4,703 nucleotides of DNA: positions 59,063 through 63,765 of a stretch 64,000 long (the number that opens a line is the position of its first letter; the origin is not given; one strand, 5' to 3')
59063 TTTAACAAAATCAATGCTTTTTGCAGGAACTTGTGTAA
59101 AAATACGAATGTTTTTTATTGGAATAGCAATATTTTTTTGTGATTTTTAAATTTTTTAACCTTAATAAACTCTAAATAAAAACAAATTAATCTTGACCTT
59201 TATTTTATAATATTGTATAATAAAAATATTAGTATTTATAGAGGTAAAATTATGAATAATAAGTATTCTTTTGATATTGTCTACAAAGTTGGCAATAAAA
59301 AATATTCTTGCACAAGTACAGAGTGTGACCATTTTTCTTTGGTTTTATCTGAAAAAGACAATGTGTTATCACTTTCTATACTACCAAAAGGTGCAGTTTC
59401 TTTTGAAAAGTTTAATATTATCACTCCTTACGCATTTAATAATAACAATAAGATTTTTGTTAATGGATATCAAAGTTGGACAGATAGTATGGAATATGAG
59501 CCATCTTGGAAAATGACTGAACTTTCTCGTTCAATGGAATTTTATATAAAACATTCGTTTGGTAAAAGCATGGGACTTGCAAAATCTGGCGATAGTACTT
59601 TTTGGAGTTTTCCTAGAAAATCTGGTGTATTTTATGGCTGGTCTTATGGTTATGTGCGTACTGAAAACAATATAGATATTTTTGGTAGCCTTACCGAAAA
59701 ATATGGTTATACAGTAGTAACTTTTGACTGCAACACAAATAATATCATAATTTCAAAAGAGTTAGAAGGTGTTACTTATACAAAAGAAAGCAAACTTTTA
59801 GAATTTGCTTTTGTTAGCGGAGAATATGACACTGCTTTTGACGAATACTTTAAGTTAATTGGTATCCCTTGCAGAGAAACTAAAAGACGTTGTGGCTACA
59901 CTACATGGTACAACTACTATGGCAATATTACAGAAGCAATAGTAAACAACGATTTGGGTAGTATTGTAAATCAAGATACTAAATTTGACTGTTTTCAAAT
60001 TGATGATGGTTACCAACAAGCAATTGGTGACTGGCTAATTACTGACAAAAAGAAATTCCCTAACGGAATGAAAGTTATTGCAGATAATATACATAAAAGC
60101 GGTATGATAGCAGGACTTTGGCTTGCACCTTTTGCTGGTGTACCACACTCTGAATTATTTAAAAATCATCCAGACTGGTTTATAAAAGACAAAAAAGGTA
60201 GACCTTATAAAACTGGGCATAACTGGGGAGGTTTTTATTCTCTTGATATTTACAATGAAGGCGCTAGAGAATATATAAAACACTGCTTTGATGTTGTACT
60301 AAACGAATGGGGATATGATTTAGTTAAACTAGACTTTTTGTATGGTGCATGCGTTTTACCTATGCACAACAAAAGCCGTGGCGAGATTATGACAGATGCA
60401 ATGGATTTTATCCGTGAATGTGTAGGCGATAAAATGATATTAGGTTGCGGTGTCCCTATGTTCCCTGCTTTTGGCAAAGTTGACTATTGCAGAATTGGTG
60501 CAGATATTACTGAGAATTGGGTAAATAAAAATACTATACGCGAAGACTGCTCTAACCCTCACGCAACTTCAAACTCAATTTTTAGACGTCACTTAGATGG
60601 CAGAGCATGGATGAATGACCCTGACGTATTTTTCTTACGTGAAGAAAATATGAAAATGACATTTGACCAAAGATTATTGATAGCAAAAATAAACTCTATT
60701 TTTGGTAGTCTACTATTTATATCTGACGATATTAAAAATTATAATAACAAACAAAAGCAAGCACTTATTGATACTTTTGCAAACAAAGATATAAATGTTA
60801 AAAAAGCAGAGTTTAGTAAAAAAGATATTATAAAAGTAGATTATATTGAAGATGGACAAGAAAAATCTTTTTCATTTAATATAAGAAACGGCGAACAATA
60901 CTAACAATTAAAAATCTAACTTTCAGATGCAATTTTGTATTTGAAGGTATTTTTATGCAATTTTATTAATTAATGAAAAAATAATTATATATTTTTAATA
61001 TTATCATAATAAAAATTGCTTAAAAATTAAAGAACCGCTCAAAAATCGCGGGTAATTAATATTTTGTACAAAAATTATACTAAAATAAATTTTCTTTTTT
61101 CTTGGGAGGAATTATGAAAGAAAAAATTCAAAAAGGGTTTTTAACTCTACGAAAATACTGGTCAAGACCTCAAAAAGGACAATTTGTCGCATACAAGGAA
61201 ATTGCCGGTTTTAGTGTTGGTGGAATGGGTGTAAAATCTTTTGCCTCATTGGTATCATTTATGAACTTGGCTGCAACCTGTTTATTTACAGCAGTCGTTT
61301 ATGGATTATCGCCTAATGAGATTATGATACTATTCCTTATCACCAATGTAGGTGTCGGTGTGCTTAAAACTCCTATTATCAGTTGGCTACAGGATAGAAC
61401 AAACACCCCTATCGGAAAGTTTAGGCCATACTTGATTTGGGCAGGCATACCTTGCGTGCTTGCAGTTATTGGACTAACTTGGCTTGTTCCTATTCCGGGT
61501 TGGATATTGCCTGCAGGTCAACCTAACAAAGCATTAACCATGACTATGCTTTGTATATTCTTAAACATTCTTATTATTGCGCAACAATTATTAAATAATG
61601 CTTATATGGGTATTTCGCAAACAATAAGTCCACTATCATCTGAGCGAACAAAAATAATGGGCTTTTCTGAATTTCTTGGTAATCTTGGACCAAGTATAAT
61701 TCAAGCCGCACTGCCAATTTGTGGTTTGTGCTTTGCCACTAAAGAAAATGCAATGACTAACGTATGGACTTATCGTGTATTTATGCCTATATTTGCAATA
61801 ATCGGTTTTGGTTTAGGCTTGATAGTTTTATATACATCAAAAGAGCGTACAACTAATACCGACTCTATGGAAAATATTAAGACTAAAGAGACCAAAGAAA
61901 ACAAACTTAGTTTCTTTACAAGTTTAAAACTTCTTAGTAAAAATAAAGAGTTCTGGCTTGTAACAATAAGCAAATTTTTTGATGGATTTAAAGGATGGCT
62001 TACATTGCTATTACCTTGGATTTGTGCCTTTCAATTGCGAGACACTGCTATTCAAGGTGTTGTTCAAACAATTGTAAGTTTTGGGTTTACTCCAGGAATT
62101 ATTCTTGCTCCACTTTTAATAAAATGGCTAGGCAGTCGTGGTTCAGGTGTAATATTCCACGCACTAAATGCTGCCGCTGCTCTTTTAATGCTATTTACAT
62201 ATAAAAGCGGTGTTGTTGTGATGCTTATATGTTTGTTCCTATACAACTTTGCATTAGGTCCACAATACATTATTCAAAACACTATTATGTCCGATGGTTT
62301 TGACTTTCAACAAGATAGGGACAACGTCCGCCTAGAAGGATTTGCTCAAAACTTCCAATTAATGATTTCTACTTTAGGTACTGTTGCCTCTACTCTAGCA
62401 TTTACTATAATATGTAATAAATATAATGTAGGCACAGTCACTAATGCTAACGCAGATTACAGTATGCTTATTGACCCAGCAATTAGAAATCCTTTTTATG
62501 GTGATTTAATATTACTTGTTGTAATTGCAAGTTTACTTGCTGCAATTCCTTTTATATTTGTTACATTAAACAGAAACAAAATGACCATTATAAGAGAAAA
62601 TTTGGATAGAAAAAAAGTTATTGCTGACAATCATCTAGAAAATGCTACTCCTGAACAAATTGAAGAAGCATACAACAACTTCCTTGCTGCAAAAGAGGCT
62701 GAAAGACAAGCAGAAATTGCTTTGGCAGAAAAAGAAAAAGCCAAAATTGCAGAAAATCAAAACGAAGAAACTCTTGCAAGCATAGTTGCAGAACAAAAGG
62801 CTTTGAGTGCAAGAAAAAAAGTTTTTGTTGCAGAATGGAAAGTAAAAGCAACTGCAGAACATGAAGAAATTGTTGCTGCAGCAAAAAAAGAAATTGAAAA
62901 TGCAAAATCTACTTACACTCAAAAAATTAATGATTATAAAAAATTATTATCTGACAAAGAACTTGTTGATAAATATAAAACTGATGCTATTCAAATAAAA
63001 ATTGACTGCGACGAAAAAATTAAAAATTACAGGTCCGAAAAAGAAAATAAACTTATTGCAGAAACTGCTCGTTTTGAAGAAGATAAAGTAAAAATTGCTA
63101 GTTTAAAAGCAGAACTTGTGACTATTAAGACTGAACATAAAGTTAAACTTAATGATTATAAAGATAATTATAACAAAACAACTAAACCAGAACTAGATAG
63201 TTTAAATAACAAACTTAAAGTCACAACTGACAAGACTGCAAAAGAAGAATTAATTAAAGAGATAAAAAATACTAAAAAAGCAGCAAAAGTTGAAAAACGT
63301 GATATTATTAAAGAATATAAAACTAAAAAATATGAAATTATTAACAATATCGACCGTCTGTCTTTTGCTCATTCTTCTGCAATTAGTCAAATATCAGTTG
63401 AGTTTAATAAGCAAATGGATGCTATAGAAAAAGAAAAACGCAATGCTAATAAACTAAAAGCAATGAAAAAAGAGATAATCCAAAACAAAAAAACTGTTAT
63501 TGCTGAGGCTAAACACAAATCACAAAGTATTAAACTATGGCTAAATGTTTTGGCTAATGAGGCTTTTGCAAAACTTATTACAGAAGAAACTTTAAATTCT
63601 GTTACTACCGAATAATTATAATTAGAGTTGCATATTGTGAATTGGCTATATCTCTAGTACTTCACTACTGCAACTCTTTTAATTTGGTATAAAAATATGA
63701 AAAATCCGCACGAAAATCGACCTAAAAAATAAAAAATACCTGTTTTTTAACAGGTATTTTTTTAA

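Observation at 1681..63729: Over-represented ~17-nt word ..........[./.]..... scattered through the window, mostly intergenic, in both orientations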

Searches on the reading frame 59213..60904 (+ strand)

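Call 60: search_protein_families(library=pfam, proteins=[window:59213-60904:+], max_evalue=0.00001)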
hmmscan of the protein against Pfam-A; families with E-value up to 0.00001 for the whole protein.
window:59213-60904:+ (563 aa): 3 families
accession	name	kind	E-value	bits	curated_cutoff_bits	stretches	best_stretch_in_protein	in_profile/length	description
PF02065.24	Melibiase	-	2.5e-18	66.6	27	1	264-375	78-191/347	Melibiase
PF16499.11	Melibiase_2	-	7.9e-09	35.7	23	0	363-520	121-275/284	Alpha galactosidase A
PF01055.32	Glyco_hydro_31_2nd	-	7.3e-08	32.6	23.5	1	236-375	19-156/328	Glycosyl hydrolases family 31 TIM-barrel domain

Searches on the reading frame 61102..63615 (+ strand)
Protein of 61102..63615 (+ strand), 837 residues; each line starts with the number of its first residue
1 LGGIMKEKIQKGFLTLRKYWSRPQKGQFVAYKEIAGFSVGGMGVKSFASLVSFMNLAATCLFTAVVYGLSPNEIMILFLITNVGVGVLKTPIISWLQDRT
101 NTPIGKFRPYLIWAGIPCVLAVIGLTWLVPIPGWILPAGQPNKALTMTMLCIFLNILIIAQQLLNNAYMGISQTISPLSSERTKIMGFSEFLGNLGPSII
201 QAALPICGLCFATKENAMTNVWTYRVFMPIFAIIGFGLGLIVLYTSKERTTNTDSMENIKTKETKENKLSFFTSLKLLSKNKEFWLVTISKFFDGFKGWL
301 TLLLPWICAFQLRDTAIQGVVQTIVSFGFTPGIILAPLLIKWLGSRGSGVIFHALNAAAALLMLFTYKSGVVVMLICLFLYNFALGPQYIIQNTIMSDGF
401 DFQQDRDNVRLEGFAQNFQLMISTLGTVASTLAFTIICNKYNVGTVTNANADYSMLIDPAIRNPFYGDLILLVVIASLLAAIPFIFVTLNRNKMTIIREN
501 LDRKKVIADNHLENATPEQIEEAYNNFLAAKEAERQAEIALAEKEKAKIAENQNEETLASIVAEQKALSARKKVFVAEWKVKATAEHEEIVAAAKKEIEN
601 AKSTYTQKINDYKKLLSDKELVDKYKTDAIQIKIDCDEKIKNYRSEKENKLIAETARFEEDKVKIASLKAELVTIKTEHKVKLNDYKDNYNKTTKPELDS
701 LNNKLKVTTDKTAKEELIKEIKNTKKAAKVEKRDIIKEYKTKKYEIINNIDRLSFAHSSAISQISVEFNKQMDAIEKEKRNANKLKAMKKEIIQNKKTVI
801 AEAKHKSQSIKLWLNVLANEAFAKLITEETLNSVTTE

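Call 60: search_protein_families(library=pfam, proteins=[window:61102-63615:+], max_evalue=0.00001)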
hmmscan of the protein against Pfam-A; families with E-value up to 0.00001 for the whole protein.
window:61102-63615:+ (837 aa): 1 family
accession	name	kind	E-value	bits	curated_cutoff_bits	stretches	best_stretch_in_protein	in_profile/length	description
PF13347.12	MFS_2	-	1.4e-27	96.7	27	1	36-439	1-382/427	MFS/sugar transport protein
